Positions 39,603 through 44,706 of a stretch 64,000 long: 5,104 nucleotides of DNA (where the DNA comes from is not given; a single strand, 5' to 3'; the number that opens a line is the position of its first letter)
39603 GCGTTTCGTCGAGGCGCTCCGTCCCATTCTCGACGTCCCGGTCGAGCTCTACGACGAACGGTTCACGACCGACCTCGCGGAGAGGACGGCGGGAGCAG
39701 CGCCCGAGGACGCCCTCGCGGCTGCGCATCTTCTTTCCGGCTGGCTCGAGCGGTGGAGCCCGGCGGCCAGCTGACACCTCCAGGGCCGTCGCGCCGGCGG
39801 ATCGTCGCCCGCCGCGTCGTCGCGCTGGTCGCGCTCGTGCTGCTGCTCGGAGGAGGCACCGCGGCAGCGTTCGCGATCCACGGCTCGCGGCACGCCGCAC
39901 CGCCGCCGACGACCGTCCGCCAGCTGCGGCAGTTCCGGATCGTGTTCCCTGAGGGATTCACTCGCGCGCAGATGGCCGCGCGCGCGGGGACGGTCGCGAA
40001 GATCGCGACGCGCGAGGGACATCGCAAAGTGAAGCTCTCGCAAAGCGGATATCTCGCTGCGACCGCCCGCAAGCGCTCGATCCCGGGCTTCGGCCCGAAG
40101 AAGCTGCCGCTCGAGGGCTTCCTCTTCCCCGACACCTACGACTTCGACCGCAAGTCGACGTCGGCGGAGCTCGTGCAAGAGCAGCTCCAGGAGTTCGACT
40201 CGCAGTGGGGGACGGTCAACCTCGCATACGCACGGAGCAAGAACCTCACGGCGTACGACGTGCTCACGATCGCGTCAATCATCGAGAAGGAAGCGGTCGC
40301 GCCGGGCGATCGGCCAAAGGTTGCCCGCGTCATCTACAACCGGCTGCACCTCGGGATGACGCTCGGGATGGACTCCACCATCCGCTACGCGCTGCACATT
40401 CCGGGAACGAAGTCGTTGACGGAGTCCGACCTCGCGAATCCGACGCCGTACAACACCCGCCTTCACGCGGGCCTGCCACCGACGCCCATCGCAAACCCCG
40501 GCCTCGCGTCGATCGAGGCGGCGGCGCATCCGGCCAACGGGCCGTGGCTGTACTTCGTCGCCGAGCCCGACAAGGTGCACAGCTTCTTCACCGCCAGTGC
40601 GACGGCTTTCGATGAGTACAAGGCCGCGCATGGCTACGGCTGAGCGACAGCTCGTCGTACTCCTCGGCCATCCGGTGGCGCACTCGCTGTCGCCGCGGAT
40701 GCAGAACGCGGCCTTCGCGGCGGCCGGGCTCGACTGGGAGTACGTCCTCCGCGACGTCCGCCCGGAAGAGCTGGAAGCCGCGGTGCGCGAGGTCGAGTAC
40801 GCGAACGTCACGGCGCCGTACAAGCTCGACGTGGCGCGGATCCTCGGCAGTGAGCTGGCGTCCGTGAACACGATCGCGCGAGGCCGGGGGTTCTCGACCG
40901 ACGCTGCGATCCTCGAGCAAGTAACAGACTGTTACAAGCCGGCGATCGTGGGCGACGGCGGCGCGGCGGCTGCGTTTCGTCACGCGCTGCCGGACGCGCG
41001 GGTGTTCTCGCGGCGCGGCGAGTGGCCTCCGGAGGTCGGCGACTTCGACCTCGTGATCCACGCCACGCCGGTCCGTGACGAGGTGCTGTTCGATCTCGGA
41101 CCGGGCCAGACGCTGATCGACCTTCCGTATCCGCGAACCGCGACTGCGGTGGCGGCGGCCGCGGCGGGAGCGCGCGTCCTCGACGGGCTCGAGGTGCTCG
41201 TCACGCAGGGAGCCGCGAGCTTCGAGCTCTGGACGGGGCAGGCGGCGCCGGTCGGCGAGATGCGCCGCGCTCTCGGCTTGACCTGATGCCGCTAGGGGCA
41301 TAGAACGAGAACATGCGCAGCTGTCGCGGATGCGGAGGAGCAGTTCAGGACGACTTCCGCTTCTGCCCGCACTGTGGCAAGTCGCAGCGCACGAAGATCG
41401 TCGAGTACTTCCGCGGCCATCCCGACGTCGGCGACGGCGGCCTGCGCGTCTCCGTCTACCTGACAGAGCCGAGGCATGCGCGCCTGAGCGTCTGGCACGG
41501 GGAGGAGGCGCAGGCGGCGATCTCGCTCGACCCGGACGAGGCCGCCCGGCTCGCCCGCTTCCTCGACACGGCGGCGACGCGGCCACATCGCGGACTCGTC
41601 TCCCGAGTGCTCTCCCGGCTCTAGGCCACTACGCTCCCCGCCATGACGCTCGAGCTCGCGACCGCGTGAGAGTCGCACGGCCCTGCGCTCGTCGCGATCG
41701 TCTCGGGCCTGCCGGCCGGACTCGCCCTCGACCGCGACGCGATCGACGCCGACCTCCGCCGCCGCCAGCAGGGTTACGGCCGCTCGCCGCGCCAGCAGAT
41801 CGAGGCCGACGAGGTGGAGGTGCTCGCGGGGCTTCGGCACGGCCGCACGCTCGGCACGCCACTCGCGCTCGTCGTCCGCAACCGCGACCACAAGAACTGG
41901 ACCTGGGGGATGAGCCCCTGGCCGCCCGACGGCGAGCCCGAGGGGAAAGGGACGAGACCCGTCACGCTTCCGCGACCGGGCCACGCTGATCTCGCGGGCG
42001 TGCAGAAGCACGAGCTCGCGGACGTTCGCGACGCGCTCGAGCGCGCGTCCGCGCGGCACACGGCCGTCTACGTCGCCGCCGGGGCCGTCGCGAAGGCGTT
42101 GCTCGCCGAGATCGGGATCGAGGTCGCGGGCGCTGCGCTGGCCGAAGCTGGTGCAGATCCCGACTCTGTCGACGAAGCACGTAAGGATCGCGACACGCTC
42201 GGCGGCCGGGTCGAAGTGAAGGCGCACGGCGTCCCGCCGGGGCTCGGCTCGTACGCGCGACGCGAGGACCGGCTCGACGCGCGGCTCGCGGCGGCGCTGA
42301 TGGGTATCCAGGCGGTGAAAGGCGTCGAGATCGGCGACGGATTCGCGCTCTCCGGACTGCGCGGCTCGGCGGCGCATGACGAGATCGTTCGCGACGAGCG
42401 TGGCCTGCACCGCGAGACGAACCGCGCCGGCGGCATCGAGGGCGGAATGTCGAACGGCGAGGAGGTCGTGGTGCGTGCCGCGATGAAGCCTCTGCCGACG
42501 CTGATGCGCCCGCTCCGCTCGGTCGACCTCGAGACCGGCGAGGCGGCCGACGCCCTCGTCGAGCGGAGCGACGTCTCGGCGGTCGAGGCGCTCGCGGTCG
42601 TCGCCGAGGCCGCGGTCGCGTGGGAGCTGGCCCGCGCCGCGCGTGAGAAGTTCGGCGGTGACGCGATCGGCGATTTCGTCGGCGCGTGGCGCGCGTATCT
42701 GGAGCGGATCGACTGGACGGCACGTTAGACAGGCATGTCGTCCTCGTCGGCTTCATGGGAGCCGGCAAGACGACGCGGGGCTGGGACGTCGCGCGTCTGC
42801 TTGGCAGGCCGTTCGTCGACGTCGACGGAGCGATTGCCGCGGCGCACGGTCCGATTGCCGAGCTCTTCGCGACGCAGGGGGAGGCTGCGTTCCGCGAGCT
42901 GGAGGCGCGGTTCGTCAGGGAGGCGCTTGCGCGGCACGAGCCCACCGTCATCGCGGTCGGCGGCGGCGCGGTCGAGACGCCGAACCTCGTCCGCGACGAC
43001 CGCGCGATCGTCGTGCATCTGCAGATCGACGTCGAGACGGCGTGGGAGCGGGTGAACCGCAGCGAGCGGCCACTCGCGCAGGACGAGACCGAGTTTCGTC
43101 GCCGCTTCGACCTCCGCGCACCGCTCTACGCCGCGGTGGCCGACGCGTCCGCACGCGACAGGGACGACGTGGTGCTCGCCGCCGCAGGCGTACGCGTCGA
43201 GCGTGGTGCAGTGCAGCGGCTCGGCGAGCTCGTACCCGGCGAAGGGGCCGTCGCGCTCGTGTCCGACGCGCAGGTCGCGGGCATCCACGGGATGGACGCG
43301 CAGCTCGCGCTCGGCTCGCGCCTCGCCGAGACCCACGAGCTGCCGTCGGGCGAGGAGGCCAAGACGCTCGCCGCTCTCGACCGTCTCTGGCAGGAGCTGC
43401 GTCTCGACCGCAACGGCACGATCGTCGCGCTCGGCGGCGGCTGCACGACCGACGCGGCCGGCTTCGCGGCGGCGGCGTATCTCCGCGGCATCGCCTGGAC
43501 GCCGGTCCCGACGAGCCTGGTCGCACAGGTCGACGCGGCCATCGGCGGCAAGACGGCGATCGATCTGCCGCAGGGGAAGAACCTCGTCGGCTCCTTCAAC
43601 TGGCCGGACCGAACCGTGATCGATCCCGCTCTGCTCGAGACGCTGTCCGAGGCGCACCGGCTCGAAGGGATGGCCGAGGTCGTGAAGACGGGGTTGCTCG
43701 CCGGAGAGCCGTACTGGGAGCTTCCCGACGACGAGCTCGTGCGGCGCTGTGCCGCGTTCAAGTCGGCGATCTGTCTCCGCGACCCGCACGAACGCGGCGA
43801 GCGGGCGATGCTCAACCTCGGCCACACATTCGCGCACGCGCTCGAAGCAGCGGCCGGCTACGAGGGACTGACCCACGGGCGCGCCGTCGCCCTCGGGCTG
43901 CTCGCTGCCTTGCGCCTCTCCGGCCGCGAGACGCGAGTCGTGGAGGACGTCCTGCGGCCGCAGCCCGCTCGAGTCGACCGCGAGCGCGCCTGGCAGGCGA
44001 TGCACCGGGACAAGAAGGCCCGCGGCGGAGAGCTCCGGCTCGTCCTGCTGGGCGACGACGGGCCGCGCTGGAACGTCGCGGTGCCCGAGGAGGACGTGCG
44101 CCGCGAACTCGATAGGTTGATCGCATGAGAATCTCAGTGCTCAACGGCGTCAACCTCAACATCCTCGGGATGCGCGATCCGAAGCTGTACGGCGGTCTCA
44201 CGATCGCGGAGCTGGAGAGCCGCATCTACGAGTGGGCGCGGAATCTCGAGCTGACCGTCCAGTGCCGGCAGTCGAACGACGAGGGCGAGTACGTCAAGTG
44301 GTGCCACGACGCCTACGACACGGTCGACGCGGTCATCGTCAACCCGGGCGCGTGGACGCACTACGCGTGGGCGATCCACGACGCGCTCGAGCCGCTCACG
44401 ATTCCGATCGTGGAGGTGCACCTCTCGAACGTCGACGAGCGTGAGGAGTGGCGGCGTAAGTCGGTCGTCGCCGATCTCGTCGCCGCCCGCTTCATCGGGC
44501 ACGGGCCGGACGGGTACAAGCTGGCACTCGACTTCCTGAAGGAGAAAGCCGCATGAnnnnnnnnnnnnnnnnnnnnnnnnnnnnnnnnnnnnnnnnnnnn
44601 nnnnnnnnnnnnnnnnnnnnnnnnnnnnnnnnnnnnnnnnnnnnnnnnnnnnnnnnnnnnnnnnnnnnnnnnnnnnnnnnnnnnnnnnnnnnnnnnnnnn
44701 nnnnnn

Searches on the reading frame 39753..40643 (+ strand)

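Call 19: search_protein_families(library=pfam, proteins=[window:39753-40643:+], max_evalue=0.001)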
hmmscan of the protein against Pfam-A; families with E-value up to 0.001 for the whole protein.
window:39753-40643:+ (296 aa): 1 family
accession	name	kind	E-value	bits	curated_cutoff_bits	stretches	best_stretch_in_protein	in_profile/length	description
PF02618.21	YceG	-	1e-61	209.3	32.4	1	60-284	68-267/275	YceG-like family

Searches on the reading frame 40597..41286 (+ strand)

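Call 19: search_protein_families(library=pfam, proteins=[window:40597-41286:+], max_evalue=0.001)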
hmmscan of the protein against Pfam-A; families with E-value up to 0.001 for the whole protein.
window:40597-41286:+ (229 aa): 2 families
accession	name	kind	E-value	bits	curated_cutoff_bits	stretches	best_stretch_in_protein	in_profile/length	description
PF08501.16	Shikimate_dh_N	-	1.5e-14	54.4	27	1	22-84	1-68/83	Shikimate dehydrogenase substrate binding domain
PF18317.6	SDH_C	-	7.9e-12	45.1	25.8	1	197-226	1-30/31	Shikimate 5'-dehydrogenase C-terminal domain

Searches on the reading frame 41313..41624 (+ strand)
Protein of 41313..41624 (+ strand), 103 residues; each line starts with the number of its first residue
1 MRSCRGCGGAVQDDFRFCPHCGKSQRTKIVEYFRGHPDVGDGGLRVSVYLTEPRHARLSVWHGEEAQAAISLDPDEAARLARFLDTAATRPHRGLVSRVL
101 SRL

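Call 19: search_protein_families(library=pfam, proteins=[window:41313-41624:+], max_evalue=0.001)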
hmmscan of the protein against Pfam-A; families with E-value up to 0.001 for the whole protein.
window:41313-41624:+ (103 aa): 5 families
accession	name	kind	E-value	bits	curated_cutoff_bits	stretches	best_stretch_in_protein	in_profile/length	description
PF24463.1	DUF7577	-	0.00021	21.3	28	1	3-23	4-24/27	Domain of unknown function (DUF7577)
PF13248.11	Zn_ribbon_3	-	0.00044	20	27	1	1-23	2-24/26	zinc-ribbon domain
PF12773.13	DZR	-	0.00049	20.6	27.3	1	3-22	26-45/45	Double zinc ribbon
PF17032.10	Zn_ribbon_15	-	0.00054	21.2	28.9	1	2-22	53-73/73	zinc-ribbon family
PF13240.11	Zn_Ribbon_1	-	0.00076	19.6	25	0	4-23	2-21/23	zinc-ribbon domain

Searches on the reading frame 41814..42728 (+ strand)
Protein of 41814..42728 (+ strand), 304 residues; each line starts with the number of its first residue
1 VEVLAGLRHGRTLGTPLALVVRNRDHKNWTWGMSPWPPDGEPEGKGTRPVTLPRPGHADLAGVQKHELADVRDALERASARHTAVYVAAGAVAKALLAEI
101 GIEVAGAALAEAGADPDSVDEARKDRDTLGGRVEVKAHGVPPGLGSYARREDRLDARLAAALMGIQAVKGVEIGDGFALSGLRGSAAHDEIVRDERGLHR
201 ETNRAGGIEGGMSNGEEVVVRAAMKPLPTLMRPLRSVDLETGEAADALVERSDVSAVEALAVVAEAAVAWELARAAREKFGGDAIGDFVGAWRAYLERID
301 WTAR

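Call 19: search_protein_families(library=pfam, proteins=[window:41814-42728:+], max_evalue=0.001)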
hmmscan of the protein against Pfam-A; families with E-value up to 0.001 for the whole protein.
window:41814-42728:+ (304 aa): 1 family
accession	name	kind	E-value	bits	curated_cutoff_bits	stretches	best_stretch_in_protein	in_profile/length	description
PF01264.26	Chorismate_synt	-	1.3e-80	271.1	27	1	2-275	56-325/327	Chorismate synthase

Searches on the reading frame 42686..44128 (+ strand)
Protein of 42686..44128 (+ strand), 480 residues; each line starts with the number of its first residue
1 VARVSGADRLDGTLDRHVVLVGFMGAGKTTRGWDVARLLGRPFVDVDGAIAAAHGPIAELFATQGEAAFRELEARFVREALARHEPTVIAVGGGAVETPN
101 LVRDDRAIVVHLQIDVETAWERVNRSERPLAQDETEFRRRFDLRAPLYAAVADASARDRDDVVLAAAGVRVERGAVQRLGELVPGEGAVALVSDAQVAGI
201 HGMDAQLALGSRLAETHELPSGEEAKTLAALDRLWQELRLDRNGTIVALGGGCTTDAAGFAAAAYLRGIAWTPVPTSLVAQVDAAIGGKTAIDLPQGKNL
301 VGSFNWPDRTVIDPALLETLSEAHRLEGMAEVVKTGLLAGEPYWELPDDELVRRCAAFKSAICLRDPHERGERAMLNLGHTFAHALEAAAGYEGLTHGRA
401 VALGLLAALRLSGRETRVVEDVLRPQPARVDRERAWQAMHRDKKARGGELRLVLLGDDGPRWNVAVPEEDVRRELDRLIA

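Call 19: search_protein_families(library=pfam, proteins=[window:42686-44128:+], max_evalue=0.001)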
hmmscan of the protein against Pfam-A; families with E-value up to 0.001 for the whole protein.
window:42686-44128:+ (480 aa): 5 families
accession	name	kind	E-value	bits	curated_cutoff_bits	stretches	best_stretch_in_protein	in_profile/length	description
PF01761.26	DHQ_synthase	-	3.4e-37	127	24.2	1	218-323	3-111/115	3-dehydroquinate synthase N-terminal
PF01202.28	SKI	-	3.3e-31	109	22.1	1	24-158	1-142/159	Shikimate kinase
PF24621.2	DHQS_C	-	1.6e-24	86.9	27.6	1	328-418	1-105/144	3-dehydroquinate synthase C-terminal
PF13685.12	Fe-ADH_2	-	2.6e-06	27.9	28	1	171-278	2-108/149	Iron-containing alcohol dehydrogenase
PF00465.25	Fe-ADH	-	1e-05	25.6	31.3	1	169-267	4-105/168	Iron-containing alcohol dehydrogenase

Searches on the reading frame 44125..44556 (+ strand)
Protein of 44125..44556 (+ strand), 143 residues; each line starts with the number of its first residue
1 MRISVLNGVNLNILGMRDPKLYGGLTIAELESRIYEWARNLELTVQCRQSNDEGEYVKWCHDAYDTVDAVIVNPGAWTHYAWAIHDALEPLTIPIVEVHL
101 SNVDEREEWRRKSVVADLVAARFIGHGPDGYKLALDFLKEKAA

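Call 19: search_protein_families(library=pfam, proteins=[window:44125-44556:+], max_evalue=0.001)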
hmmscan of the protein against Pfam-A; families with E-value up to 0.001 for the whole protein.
window:44125-44556:+ (143 aa): 1 family
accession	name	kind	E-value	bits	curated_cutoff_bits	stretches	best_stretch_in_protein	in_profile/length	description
PF01220.24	DHquinase_II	-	1.2e-48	164.8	23.3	1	3-138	2-137/138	Dehydroquinase class II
